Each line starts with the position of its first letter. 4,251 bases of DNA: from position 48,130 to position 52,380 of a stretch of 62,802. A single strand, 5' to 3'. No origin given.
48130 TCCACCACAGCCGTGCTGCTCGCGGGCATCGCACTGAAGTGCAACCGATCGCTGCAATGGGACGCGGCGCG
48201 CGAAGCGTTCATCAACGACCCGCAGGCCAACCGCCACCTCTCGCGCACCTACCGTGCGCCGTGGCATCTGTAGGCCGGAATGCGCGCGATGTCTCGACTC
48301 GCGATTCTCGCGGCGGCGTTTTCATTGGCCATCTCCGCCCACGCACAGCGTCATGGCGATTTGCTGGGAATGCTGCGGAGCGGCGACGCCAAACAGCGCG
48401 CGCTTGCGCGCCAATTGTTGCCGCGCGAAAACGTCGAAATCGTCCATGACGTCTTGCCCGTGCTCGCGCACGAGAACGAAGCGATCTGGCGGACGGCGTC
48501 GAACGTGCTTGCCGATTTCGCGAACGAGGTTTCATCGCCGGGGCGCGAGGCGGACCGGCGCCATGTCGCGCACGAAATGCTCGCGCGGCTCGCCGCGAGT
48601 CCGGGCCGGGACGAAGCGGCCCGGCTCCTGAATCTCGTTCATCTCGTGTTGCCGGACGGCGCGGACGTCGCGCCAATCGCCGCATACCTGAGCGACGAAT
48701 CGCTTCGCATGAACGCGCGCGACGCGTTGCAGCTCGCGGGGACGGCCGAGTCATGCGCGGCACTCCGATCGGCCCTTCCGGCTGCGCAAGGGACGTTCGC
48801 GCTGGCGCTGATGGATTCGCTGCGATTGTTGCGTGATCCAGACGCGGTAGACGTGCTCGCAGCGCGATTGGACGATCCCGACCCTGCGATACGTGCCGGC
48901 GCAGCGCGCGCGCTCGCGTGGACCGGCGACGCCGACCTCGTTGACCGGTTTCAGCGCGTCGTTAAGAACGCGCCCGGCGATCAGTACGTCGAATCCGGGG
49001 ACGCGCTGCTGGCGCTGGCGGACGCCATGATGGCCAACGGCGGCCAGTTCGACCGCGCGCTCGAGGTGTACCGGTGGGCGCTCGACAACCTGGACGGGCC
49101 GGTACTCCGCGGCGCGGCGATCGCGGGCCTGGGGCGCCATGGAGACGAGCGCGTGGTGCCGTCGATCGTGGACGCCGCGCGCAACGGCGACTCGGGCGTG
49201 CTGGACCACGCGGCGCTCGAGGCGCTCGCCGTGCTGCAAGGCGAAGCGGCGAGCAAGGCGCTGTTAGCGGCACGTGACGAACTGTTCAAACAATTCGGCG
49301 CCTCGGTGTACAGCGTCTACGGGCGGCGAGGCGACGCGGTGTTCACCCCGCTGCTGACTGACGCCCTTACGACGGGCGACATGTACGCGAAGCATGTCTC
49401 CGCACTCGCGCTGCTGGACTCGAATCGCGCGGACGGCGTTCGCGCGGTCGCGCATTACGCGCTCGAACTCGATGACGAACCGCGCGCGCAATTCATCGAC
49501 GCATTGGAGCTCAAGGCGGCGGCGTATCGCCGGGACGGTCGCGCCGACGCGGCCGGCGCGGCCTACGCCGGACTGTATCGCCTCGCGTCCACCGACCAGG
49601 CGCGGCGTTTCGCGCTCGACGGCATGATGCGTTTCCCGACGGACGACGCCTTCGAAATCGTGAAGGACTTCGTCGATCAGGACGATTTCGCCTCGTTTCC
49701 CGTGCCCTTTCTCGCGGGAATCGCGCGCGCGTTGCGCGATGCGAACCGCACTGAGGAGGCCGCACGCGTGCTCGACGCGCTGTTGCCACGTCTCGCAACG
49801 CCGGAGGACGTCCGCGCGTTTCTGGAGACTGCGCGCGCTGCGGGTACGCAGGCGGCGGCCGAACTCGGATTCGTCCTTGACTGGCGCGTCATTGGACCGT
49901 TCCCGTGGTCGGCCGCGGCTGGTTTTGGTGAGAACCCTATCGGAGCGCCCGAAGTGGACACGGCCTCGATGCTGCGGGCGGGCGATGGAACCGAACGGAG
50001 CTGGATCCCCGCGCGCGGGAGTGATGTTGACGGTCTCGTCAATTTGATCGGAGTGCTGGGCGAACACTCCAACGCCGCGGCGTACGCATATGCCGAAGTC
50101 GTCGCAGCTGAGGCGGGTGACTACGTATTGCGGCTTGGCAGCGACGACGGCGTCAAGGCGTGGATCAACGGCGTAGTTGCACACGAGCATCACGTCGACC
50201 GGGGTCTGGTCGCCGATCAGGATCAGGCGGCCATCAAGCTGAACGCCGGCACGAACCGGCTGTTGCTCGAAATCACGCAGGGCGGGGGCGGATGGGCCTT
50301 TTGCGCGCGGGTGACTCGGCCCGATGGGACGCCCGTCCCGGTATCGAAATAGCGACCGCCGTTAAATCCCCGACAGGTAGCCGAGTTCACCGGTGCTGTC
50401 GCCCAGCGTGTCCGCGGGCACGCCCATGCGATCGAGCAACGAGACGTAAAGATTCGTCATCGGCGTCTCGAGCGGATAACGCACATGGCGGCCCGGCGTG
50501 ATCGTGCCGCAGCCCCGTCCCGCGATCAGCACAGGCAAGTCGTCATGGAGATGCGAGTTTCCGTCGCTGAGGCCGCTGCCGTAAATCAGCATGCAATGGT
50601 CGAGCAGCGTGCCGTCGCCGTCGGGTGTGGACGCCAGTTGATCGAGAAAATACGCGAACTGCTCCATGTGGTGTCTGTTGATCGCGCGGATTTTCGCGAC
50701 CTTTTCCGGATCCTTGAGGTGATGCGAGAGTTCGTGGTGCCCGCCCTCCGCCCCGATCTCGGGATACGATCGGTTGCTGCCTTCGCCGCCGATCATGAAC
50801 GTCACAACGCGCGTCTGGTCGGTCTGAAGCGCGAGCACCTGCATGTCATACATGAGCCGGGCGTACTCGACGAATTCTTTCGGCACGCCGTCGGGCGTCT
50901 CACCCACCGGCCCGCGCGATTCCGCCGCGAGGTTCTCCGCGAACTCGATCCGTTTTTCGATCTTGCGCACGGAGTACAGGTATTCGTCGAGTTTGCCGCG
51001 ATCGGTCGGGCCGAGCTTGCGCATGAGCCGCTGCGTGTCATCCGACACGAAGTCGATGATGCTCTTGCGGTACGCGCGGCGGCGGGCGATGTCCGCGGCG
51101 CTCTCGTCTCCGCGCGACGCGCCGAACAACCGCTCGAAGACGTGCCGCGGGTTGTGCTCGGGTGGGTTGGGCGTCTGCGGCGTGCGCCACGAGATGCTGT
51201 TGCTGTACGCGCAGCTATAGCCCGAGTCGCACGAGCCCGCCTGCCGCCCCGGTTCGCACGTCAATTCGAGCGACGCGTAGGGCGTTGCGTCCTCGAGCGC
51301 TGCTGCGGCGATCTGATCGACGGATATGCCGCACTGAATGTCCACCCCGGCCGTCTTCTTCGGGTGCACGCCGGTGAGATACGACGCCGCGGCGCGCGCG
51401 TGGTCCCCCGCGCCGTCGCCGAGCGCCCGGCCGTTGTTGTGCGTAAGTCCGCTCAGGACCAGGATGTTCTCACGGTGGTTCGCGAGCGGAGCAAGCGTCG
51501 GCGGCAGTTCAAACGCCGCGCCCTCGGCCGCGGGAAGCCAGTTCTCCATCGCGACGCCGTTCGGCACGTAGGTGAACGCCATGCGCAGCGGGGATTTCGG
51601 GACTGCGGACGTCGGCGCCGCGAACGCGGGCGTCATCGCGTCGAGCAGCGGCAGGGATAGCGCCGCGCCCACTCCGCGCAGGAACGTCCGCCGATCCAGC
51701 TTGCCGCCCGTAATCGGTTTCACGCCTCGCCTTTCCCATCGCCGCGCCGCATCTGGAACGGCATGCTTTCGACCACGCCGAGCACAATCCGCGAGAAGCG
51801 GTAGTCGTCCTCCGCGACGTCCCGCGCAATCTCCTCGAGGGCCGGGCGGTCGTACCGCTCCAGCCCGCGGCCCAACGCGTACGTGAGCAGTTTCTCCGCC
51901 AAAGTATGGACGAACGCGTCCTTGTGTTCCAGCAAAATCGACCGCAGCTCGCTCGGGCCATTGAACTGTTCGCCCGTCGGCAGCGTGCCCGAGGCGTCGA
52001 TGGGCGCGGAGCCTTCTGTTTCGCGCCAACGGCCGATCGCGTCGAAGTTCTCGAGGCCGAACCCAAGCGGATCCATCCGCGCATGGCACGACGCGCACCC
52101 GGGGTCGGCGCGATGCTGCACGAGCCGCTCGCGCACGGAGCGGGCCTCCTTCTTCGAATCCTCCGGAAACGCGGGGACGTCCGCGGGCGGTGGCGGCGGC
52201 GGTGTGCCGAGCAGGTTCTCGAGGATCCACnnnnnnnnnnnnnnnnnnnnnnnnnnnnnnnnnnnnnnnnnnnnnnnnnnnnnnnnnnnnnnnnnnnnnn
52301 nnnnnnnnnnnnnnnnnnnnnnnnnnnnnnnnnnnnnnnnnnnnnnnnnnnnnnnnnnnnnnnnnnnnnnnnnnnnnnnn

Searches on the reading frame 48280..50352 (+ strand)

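Call 85: search_protein_families(library=pfam, proteins=[window:48280-50352:+], max_evalue=0.00001)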
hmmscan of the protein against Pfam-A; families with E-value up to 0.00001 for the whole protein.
window:48280-50352:+ (690 aa): 1 family
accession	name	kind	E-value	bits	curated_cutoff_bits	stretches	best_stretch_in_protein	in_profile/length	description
PF13646.12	HEAT_2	-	1.8e-14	54.2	27.7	1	178-234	21-77/88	HEAT repeats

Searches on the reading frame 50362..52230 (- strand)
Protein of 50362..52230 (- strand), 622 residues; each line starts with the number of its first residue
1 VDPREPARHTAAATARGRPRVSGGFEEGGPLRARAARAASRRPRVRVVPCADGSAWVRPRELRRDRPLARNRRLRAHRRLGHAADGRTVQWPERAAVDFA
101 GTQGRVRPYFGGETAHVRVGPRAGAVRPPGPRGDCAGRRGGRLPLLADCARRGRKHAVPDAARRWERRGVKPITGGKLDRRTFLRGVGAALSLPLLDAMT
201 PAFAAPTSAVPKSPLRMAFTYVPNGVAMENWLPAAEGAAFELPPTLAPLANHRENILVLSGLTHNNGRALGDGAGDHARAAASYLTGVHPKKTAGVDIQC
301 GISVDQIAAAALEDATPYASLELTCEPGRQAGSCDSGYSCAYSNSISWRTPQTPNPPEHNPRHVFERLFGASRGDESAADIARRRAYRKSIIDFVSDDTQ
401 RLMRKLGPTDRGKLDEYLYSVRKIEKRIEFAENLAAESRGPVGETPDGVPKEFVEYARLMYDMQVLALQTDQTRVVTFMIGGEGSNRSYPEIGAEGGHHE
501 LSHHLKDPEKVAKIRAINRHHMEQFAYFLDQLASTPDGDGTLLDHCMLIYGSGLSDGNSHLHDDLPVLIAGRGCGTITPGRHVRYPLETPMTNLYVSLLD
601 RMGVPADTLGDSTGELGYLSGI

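Call 85: search_protein_families(library=pfam, proteins=[window:50362-52230:-], max_evalue=0.00001)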
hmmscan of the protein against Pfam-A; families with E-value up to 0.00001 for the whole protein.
window:50362-52230:- (622 aa): 1 family
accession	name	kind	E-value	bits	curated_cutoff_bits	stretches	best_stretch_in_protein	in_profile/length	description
PF07586.16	HXXSHH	-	2.8e-109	365.8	30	1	216-526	1-307/307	Protein of unknown function (DUF1552)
